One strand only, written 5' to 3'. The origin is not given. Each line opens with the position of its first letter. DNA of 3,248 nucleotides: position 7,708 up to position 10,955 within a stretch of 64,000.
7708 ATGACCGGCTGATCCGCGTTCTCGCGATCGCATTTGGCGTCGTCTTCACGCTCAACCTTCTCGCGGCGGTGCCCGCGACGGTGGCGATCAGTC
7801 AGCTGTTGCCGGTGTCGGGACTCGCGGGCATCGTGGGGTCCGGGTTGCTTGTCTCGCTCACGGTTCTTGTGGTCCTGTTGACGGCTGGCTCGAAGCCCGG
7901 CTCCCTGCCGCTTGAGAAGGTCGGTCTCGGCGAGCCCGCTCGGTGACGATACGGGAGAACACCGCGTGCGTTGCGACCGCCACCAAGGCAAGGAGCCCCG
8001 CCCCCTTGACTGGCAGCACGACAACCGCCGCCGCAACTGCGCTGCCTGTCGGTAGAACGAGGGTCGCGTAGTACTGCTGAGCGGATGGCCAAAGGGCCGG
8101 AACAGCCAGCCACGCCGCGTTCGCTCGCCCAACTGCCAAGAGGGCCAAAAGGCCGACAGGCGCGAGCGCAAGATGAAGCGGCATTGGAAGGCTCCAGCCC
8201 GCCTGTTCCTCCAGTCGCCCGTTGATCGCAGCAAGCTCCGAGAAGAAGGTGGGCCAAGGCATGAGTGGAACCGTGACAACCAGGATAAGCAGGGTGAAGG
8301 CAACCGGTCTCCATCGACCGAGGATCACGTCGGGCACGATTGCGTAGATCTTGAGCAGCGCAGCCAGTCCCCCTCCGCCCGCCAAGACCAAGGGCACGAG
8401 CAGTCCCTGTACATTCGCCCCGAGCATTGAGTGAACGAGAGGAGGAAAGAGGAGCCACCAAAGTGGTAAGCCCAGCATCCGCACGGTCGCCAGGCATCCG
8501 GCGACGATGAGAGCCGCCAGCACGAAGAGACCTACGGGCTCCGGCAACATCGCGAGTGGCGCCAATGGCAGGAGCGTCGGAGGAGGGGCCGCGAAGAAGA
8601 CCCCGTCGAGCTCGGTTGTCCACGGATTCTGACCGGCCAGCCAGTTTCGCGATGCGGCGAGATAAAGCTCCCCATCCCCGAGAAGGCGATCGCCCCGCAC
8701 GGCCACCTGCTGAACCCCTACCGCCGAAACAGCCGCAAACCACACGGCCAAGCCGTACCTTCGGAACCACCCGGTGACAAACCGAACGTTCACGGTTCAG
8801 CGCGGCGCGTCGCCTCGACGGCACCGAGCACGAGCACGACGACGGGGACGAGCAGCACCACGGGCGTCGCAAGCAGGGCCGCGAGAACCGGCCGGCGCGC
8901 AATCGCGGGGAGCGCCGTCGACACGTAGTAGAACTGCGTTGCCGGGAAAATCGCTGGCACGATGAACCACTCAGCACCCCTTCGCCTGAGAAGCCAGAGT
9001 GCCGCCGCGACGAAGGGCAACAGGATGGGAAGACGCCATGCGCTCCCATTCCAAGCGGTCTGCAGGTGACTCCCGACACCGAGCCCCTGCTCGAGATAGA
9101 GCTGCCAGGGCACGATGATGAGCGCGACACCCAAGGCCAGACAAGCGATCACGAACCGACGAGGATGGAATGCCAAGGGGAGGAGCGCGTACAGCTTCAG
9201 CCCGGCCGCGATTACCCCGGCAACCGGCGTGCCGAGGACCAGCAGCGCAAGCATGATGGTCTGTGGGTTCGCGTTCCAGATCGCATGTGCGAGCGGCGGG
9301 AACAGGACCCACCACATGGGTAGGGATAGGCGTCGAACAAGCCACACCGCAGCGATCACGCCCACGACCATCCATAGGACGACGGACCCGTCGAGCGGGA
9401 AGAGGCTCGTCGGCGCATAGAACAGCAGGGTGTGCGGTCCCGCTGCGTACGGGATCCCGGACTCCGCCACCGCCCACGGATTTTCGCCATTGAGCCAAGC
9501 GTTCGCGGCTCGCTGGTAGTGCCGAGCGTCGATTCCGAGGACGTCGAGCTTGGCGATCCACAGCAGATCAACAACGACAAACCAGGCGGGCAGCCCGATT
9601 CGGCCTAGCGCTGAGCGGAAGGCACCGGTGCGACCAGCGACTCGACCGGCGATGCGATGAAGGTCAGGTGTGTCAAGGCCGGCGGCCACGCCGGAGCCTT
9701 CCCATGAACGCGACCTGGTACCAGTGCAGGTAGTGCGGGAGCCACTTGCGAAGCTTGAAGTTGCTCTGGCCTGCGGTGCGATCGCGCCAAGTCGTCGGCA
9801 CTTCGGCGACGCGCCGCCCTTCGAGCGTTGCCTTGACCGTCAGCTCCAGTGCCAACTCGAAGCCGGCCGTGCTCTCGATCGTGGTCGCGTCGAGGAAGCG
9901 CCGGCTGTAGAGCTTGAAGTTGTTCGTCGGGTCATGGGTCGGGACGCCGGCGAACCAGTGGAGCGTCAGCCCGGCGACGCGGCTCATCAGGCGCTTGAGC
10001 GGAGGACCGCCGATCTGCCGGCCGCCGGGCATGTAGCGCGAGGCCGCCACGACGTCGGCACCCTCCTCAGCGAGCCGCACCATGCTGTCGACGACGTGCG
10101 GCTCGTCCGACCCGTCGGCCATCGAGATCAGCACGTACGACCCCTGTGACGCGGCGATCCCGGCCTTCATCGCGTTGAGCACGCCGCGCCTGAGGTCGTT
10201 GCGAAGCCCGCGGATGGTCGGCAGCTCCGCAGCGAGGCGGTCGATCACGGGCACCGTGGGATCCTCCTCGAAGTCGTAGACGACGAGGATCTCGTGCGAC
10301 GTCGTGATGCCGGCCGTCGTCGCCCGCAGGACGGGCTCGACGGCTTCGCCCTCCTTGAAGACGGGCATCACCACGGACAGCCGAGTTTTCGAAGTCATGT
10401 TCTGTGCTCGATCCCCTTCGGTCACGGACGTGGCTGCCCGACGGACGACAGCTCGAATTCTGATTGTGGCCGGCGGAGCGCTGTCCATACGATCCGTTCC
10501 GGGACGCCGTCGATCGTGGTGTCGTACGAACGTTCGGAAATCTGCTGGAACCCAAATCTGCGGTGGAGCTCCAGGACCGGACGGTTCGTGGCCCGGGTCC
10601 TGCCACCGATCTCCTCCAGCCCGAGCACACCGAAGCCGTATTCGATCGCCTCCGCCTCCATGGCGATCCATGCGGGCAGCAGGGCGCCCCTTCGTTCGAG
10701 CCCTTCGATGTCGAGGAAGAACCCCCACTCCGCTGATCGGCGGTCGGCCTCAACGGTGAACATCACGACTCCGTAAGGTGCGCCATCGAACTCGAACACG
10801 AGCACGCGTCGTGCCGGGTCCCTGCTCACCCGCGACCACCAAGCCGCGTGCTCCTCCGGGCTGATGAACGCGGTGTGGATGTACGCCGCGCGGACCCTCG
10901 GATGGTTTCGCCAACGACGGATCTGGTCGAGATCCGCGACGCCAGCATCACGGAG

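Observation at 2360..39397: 37-kb envelope-glycan super-locus packed with GT-C-type membrane glycosyltransferase candidates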

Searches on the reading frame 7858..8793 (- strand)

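Call 6: search_protein_families(library=pfam, proteins=[window:7858-8793:-], max_evalue=0.01)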
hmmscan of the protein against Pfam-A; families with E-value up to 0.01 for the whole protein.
window:7858-8793:- (311 aa): 0 families

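Call 16: search_protein_families(library=ncbifam, proteins=[window:7858-8793:-], max_evalue=1)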
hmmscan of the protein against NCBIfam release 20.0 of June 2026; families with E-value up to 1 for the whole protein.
window:7858-8793:- (311 aa): 2 families
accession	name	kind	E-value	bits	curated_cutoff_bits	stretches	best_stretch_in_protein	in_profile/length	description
NF005501.0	PRK07116.1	subfamily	0.19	11.2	198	1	106-157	82-136/161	flavodoxin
NF002844.0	PRK03092.1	equivalog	0.19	10.9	438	1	248-287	234-271/326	ribose-phosphate diphosphokinase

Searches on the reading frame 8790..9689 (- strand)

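Call 6: search_protein_families(library=pfam, proteins=[window:8790-9689:-], max_evalue=0.01)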
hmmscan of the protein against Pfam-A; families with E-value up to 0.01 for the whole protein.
window:8790-9689:- (299 aa): 0 families

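Call 16: search_protein_families(library=ncbifam, proteins=[window:8790-9689:-], max_evalue=1)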
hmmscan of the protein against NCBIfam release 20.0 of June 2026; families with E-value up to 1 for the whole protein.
window:8790-9689:- (299 aa): 2 families
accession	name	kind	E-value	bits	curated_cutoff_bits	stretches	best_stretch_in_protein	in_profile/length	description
NF011478.0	PRK14889.1-1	equivalog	0.04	13.9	182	1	91-125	59-93/152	VKOR family protein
TIGR03063.1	srtB_target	domain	0.47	10.5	18.15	0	226-237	17-28/29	sortase B protein-sorting domain-containing protein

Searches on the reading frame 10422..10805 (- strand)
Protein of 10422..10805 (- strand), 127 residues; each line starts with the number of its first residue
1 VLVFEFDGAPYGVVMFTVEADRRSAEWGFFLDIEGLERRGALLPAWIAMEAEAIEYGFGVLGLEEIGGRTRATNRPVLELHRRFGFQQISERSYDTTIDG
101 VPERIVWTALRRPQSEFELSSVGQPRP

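Call 6: search_protein_families(library=pfam, proteins=[window:10422-10805:-], max_evalue=0.01)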
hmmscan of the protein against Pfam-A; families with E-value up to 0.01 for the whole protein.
window:10422-10805:- (127 aa): 1 family
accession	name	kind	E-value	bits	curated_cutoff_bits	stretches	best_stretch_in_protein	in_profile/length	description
PF13302.13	Acetyltransf_3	-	0.003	18.7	25.4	1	9-87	65-138/138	Acetyltransferase (GNAT) domain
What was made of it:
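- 10422..10805 (-): GNAT C-terminal fragment at the edge of the variable cassette. Acetyltransf_3 at E 0.003, C-terminal part only (call 6).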
